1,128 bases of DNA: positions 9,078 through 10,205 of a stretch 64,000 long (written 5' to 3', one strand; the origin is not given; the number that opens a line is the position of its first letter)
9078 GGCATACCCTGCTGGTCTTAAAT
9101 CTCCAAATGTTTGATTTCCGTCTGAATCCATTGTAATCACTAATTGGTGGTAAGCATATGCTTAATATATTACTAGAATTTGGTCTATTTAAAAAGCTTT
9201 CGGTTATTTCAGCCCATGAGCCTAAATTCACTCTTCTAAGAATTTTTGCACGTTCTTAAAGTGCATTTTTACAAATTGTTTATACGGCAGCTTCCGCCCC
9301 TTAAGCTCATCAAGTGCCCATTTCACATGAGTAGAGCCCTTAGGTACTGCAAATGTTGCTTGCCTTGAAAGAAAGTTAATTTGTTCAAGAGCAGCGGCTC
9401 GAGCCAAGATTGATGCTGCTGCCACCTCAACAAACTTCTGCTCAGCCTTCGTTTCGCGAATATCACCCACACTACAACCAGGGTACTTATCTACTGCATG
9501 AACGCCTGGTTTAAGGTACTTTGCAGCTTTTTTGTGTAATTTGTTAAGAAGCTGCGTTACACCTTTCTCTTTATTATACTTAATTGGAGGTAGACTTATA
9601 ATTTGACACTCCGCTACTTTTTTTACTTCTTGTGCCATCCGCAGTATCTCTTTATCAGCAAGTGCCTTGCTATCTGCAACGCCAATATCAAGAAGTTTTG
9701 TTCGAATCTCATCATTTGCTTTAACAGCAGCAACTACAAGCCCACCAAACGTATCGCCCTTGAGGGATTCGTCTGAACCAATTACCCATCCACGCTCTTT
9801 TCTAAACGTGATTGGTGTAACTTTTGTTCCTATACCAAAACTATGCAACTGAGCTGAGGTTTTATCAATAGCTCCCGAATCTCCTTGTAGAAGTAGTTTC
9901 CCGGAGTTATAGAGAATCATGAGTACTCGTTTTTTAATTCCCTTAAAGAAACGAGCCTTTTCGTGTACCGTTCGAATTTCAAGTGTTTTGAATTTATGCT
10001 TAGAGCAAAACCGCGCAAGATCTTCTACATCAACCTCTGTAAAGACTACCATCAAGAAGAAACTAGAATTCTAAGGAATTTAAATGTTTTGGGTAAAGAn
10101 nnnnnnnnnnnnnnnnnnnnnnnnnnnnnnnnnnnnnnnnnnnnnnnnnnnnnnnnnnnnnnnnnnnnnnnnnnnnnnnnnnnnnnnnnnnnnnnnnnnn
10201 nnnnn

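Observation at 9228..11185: RNase HII and an RNase HIII-like paralogue in one co-directional block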

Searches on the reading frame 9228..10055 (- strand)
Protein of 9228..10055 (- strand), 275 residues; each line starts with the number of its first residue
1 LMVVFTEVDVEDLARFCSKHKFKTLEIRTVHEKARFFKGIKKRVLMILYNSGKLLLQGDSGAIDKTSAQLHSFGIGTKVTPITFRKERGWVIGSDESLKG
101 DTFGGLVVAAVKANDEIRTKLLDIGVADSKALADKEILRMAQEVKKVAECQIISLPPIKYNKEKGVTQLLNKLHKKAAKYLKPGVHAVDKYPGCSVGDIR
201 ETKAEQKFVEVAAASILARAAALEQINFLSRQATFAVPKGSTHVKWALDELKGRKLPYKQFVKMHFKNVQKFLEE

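Call 3: search_protein_families(library=pfam, proteins=[window:9228-10055:-], max_evalue=0.1)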
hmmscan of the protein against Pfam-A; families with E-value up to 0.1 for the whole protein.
window:9228-10055:- (275 aa): 2 families
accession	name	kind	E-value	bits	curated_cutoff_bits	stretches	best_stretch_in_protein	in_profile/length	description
PF01351.25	RNase_HII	-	4.5e-22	79.3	25.8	1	92-269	1-199/199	Ribonuclease HII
PF11858.14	DUF3378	-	0.0062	17.1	27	0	45-60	40-55/76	Domain of unknown function (DUF3378)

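Call 4: search_protein_families(library=ncbifam, proteins=[window:9228-10055:-], max_evalue=0.1)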
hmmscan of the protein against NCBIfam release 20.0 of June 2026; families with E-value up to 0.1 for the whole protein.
window:9228-10055:- (275 aa): 10 families
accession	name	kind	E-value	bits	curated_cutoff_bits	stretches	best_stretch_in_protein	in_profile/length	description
TIGR00716.1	rnhC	equivalog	1.4e-35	123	161.2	1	32-268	26-284/284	ribonuclease HIII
NF010537.0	PRK13925.1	equivalog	2.1e-11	43.8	252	1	85-229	6-155/200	ribonuclease HII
TIGR00729.1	TIGR00729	equivalog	3.9e-11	43.4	123.3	1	91-178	1-88/207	ribonuclease HII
NF000595.1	PRK00015.1-3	equivalog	6.3e-09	36.1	167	1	91-221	4-136/188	ribonuclease HII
NF011119.0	PRK14550.1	equivalog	3.4e-05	24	350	1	91-151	2-62/204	ribonuclease HII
NF000598.1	PRK00015.2-2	equivalog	4.2e-05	23.3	273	1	89-221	20-155/203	ribonuclease HII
NF000594.1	PRK00015.1-1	equivalog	5.8e-05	22.8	243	1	88-220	68-199/251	ribonuclease HII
NF010538.0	PRK13926.1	equivalog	0.00012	22.4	285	1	86-231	19-163/213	ribonuclease HII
NF000600.1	PRK00015.2-4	equivalog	0.00019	21.1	364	1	85-221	24-162/212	ribonuclease HII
NF000596.1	PRK00015.1-4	equivalog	0.00028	20.8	251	1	91-231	2-142/186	ribonuclease HII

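Call 5: search_solved_structures(query=window:9228-10055:-, max_evalue=0.01, show_alignments=3)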
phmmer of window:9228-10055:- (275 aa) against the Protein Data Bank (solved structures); distinct sequences matched with E-value up to 0.01: 12.
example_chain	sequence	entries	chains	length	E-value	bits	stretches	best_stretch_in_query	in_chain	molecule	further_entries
3vn5_A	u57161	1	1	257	2.9e-14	56.3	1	87-266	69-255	Ribonuclease HIII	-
2d0a_A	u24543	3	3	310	1.6e-13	53.8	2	42-168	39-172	ribonuclease HIII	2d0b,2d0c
3asm_A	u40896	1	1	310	9.6e-13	51.3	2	43-168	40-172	Ribonuclease HIII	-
4py5_A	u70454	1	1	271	3.2e-12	49.6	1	92-267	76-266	Ribonuclease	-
3p83_D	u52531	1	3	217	3.8e-09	39.5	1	92-229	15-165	Ribonuclease HII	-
1i39_A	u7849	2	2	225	4.3e-09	39.3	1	92-229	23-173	RIBONUCLEASE HII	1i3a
1eke_A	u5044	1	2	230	4.2e-05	26.2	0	175-251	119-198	RIBONUCLEASE HII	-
2dfe_A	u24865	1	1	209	0.00024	23.8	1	91-168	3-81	Ribonuclease HII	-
1io2_A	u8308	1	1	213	0.00025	23.7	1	91-168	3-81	RIBONUCLEASE HII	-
1x1p_A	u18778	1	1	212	0.00026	23.7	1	91-168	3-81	Ribonuclease HII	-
2dff_A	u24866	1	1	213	0.00026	23.6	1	91-168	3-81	Ribonuclease HII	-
2dfh_A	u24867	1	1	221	0.00028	23.6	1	91-168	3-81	Ribonuclease HII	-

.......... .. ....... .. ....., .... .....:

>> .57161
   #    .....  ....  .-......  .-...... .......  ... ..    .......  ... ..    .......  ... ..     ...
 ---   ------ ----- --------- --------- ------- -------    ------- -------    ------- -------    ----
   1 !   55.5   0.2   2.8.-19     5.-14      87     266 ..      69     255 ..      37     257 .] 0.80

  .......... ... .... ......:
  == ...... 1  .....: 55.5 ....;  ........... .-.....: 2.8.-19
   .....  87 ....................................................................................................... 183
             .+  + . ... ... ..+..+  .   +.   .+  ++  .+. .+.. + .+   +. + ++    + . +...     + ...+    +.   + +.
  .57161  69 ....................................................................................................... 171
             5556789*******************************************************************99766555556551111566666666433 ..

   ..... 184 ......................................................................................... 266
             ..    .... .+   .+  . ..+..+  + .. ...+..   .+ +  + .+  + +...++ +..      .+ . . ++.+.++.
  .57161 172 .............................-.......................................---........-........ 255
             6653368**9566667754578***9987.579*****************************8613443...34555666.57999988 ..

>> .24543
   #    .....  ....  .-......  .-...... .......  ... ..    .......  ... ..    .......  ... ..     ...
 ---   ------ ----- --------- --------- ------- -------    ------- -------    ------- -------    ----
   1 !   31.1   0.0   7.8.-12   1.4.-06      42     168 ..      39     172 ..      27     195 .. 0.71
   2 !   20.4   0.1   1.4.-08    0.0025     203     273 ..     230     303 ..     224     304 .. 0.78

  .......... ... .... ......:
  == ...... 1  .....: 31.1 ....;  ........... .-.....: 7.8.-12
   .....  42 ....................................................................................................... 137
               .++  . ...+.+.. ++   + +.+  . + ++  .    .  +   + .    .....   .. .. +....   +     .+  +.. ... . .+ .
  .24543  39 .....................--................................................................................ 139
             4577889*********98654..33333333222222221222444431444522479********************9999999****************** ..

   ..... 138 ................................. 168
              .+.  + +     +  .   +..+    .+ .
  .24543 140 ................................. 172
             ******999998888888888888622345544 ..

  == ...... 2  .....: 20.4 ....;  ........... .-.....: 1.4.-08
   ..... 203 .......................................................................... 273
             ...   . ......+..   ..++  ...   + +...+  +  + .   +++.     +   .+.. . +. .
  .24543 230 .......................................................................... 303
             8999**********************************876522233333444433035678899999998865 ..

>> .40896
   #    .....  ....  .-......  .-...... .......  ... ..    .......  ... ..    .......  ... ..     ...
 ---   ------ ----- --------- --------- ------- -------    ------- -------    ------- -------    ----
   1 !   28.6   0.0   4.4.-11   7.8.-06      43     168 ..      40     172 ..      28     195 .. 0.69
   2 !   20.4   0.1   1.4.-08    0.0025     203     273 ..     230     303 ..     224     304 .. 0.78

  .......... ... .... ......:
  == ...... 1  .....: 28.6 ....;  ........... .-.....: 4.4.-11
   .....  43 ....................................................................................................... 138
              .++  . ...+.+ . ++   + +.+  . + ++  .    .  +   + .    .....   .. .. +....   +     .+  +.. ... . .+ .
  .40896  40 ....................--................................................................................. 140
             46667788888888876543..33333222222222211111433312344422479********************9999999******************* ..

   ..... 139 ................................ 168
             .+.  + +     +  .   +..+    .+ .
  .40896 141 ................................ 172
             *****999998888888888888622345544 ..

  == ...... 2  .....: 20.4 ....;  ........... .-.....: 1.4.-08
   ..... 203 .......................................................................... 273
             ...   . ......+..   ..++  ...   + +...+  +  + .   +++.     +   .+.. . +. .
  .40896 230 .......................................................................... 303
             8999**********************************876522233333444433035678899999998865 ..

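Call 6: find_homologous_proteins(query=window:9228-10055:-, max_evalue=0.001)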
Query window:9228-10055:- (275 aa): 3276 proteins with E <= 0.001 among 8000 candidates; the best 120 are listed.
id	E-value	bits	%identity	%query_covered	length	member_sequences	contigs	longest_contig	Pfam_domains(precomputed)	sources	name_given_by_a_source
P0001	1.3e-174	596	100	100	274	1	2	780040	PF01351.26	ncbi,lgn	-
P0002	8.5e-147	505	84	100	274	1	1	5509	PF01351.26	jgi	jgi:ribonuclease HIII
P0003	1.6e-136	472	78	100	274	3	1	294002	PF01351.26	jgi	jgi:ribonuclease HIII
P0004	2.9e-133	461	76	100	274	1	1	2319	PF01351.26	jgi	-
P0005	7.3e-118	411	69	100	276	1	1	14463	PF01351.26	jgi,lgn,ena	jgi:ribonuclease HIII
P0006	6.3e-117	407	70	99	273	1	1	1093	PF01351.26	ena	-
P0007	1.7e-114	399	67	99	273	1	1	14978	PF01351.26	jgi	-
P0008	2.7e-114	399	68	100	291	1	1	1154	PF01351.26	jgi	jgi:ribonuclease HIII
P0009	1.6e-113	396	66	99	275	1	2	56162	PF01351.26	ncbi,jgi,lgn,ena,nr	ncbi:MAG: hypothetical protein ABIG93_01445 [archaeon]|nr:hypothetical protein [Nanoarchaeota archae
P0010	2.2e-112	393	66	99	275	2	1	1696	PF01351.26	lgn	-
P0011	3.1e-112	392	67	99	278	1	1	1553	PF01351.26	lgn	-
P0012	5.7e-112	391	66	99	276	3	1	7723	PF01351.26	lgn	-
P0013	6.7e-108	378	65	99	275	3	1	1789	PF01351.26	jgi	jgi:ribonuclease HIII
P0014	9.3e-106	371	63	99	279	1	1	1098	PF01351.26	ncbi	-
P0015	8.3e-105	368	63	100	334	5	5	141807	PF01351.26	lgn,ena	-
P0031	1.9e-92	327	57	99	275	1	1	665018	PF01351.26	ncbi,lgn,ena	-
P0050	8.7e-90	319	60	99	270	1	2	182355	PF01351.26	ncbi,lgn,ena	-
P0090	7.6e-87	309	55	99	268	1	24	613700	PF01351.26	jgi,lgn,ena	jgi:ribonuclease HIII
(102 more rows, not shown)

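Call 7: find_encoding_contigs(protein=P0001, flank=6000, max_places=4)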
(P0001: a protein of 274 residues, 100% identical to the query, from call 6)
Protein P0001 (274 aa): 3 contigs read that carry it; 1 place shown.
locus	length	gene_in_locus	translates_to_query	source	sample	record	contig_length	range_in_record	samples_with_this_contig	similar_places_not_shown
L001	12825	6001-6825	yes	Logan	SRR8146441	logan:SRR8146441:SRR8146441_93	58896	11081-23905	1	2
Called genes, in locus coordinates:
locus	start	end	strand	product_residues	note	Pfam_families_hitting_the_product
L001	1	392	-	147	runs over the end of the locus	PF00293:NUDIX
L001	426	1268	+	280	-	-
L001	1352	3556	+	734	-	PF01261:AP_endonuc_2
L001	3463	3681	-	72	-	-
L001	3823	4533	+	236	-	-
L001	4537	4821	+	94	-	PF14947:HTH_45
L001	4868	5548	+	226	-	PF01351:RNase_HII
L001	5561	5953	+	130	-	-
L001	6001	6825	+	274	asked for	PF01351:RNase_HII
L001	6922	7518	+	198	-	PF00072:Response_reg (weak)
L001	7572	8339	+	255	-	PF11969:DcpS_C, PF01230:HIT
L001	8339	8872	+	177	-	PF11969:DcpS_C (weak), PF01230:HIT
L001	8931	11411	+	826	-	PF03104:DNA_pol_B_exo1, PF13482:RNase_H_2 (weak), PF00136:DNA_pol_B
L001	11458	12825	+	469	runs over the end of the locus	-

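Call 14: find_related_loci(query=A1, collection=genome_contigs, flank=4000)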
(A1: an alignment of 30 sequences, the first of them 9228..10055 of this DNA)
Query A1 (275 aa) in genome_contigs; peptide patterns used: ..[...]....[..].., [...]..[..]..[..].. (x = any residue, [..] = any of these).
208 stretches matched a pattern; 165 encode a relative of the query (tblastn E <= 1e-3); the best 80 are kept; 80 distinct loci.
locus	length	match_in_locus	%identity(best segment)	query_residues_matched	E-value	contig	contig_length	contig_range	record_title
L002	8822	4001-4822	66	1-274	3e-120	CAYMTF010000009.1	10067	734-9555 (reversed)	MAG TPA_asm: uncultured Methanosarcinales archaeon isolate SRP077602_co11_565 genome assembly, contig: NODE_7939_length_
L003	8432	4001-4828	62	2-273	1e-111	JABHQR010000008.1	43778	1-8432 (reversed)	MAG: archaeon isolate SI039_bin110 k141_1499002, whole genome shotgun sequence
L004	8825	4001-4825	66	1-273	3e-121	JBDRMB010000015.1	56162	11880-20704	MAG: archaeon isolate MEGAHIT-group-1.81 k141_3778138, whole genome shotgun sequence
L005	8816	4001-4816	61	1-273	2e-104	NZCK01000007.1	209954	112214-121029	MAG: archaeon isolate ARS1203 MHASMcontig_130764, whole genome shotgun sequence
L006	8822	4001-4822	61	1-274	2e-101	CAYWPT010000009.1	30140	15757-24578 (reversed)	MAG TPA_asm: uncultured Methanosarcinales archaeon isolate SRP200020_co5_127 genome assembly, contig: NODE_2295_length_3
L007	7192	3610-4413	56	1-274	2e-97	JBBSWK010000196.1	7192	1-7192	MAG: Nanoarchaeota archaeon isolate H51-bin025_1 H51_bin025_1_000000000200, whole genome shotgun sequence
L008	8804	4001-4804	58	2-273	8e-97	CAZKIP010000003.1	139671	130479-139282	MAG TPA_asm: uncultured Methanosarcinales archaeon isolate SRP200020_co5_333 genome assembly, contig: NODE_130_length_13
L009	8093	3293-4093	57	2-274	1e-96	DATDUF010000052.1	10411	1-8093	MAG TPA_asm: Candidatus Nanoarchaeia archaeon isolate SMAG_U8050 k141_2232358, whole genome shotgun sequence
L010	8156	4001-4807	56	1-273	1e-96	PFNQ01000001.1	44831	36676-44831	MAG: Candidatus Woesearchaeota archaeon CG_4_10_14_0_2_um_filter_33_13 CG_4_10_14_0.2_scaffold_389_c, whole genome shotg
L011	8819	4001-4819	58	2-275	5e-95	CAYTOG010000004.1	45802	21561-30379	MAG TPA_asm: uncultured Methanosarcinales archaeon isolate SRP167671_co2_158 genome assembly, contig: NODE_1019_length_4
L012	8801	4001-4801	56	1-273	4e-95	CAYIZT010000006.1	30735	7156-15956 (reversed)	MAG TPA_asm: uncultured Methanosarcinales archaeon isolate ERP119705_co9_54 genome assembly, contig: NODE_1378_length_30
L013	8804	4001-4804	57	2-273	7e-95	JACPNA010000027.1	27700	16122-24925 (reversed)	MAG: Candidatus Woesearchaeota archaeon isolate NC_groundwater_563_Ag_S-0.1um_35_31 S35_SO-1_scaffold_204641, whole geno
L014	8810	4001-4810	58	1-273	7e-95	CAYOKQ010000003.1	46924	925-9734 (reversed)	MAG TPA_asm: uncultured Methanosarcinales archaeon isolate binchicken_co125_1105 genome assembly, contig: NODE_1532_leng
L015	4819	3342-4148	57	1-273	7e-95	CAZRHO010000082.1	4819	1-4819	MAG TPA_asm: uncultured Methanosarcinales archaeon isolate binchicken_co141_112 genome assembly, contig: NODE_58204_leng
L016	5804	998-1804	56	1-275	2e-94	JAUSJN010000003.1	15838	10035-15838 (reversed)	MAG: Nanoarchaeota archaeon isolate E14_metabat.bin.302 E14_k141_1164405, whole genome shotgun sequence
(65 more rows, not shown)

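Call 22: predict_structure(alignment_id=A1)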
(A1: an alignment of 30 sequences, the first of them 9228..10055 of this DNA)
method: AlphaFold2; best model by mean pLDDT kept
length: 275 residues; sequences in the alignment: 30
mean_pLDDT: 84.6   pTM: 0.66
mean pLDDT of the five models: 84.6, 84.5, 83.8, 79.0, 76.7
residues with pLDDT >= 90: 131; 70-90: 107; 50-70: 28; < 50: 9
segments of 3 or more residues with pLDDT < 50: 199-205
pLDDT, mean of each block of 10 residues (from residue 1): 83 93 87 85 85 85 90 83 60 82 89 91 78 85 96 94 85 92 84 60 57 93 93 89 87 94 87 85
secondary structure, 60 per line:
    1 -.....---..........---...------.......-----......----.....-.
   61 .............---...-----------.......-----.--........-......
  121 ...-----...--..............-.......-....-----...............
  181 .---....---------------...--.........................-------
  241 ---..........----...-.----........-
elements in order: E2-6 H10-19 E23-25 E32-38 E44-49 E54-58 H60-73 E77-79 E91-97 E106-113 H115-123 H134-147 E149-155 H157-160 H166-181 E185-188 H209-233 H244-253 H267-274

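Call 24: search_protein_representatives(protein=window:9228-10055:-)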
Query: 275 residues. Proteins with E-value up to 0.001 (for the whole library): 1746; up to 1e-10: 579; up to 1e-30: 73. The best 150 are listed.
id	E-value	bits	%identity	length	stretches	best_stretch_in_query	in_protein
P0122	9.4e-86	303.6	56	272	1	2-273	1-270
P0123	4.1e-69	249.1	54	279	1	2-271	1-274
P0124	7.4e-67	241.7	54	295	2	87-273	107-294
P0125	8.8e-64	231.6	50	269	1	26-273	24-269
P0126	2.1e-59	217.3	50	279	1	2-271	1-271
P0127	2.3e-57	210.6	53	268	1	18-272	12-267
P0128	4.6e-57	209.6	48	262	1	5-273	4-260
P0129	4.6e-56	206.3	50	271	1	5-274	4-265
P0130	7.9e-55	202.3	52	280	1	43-272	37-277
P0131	7.6e-54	199.1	47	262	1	21-269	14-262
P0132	3.1e-53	197.1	47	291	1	2-273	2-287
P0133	6.6e-53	196.0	46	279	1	17-272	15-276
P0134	3.0e-52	193.9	46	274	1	3-274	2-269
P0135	1.1e-51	192.0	48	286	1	20-273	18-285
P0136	1.6e-51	191.5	56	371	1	87-274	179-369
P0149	8.8e-46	172.7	43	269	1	3-274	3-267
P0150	1.3e-45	172.2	43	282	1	1-272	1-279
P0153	2.2e-44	168.1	43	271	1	19-269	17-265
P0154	2.9e-44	167.7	41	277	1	2-270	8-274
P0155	5.6e-44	166.8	42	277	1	5-270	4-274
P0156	6.4e-44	166.6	51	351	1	89-273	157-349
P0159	5.9e-43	163.4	43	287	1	1-274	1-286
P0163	4.8e-42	160.4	42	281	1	26-273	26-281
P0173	6.3e-40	153.5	42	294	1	1-275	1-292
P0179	1.2e-37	146.1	41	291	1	3-273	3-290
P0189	1.5e-34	135.9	40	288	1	17-271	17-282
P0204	4.9e-21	91.6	37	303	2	33-175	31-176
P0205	1.7e-20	89.8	36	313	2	40-173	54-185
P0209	5.1e-20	88.3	38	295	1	7-273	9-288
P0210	3.5e-19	85.5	36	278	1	19-267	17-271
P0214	2.3e-18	82.9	38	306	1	42-273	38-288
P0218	1.2e-17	80.5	38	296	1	45-268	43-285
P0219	1.3e-17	80.4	36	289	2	12-174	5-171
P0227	2.6e-17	79.4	35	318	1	20-270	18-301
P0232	4.7e-17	78.6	34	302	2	11-175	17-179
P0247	2.2e-16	76.4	36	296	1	44-274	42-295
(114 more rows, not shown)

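Call 25: fold_search(model_id=the predicted structure, library=pdb)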
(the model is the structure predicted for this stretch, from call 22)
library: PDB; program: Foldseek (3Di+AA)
matches with E <= 10: 656; with E <= 0.001: 33
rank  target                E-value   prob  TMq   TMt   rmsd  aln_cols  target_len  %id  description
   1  3asm                  2.9e-17  1.00  0.57  0.51   9.7       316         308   24  Crystal structure of Q54A mutant protein of Bst-RNase HIII (released 2011-06-08)
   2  2d0a                  1.7e-16  1.00  0.57  0.51   9.7       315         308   25  Crystal structure of Bst-RNase HIII (released 2006-07-18)
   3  4py5_A                7.1e-16  1.00  0.60  0.61   9.2       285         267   24  Thermovibrio ammonificans RNase H3 in complex with 19-mer RNA/DNA (released 2014-07-30)
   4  3vn5                  1.1e-15  1.00  0.56  0.60  15.5       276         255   25  Crystal structure of Aquifex aeolicus RNase H3 (released 2012-12-26)
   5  1i39                  2.4e-09  1.00  0.58  0.78   3.2       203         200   25  RNASE HII FROM ARCHAEOGLOBUS FULGIDUS (released 2001-04-11)
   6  1eke_B                2.9e-09  1.00  0.54  0.65   5.3       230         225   20  CRYSTAL STRUCTURE OF CLASS II RIBONUCLEASE H (RNASE HII) WITH MES LIGAND (released 2000-09-13)
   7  3p83_D                4.6e-09  1.00  0.57  0.72   3.4       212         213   24  Structure of the PCNA:RNase HII complex from Archaeoglobus fulgidus. (released 2011-02-02)
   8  1uax_A                4.6e-09  1.00  0.57  0.72   3.9       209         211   22  Crystal structure of the ribonuclease H2 from Pyrococcus horikoshii OT3 (released 2004-06-29)
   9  1eke_A                1.6e-08  1.00  0.55  0.67   4.5       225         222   21  CRYSTAL STRUCTURE OF CLASS II RIBONUCLEASE H (RNASE HII) WITH MES LIGAND (released 2000-09-13)
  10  3p83_E                2.3e-08  1.00  0.55  0.73   3.5       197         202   25  Structure of the PCNA:RNase HII complex from Archaeoglobus fulgidus. (released 2011-02-02)
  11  3p83_F                3.3e-08  1.00  0.57  0.74   3.6       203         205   25  Structure of the PCNA:RNase HII complex from Archaeoglobus fulgidus. (released 2011-02-02)
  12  1io2                  3.3e-08  1.00  0.55  0.70   4.7       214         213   23  Crystal structure of type 2 ribonuclease h from hyperthermophilic archaeon, thermococcus kodakaraensis kod1 (released 2001-04-18)
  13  2dff                  3.9e-08  1.00  0.56  0.72   3.5       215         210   22  Crystal structure of Tk-RNase HII(1-204)-C (released 2007-03-06)
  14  2dfh                  4.9e-08  1.00  0.56  0.68   4.9       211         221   24  Crystal structure of Tk-RNase HII(1-212)-C (released 2007-03-06)
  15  2dfe                  3.0e-07  1.00  0.54  0.69   4.0       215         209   22  Crystal structure of Tk-RNase HII(1-200)-C (released 2007-03-06)
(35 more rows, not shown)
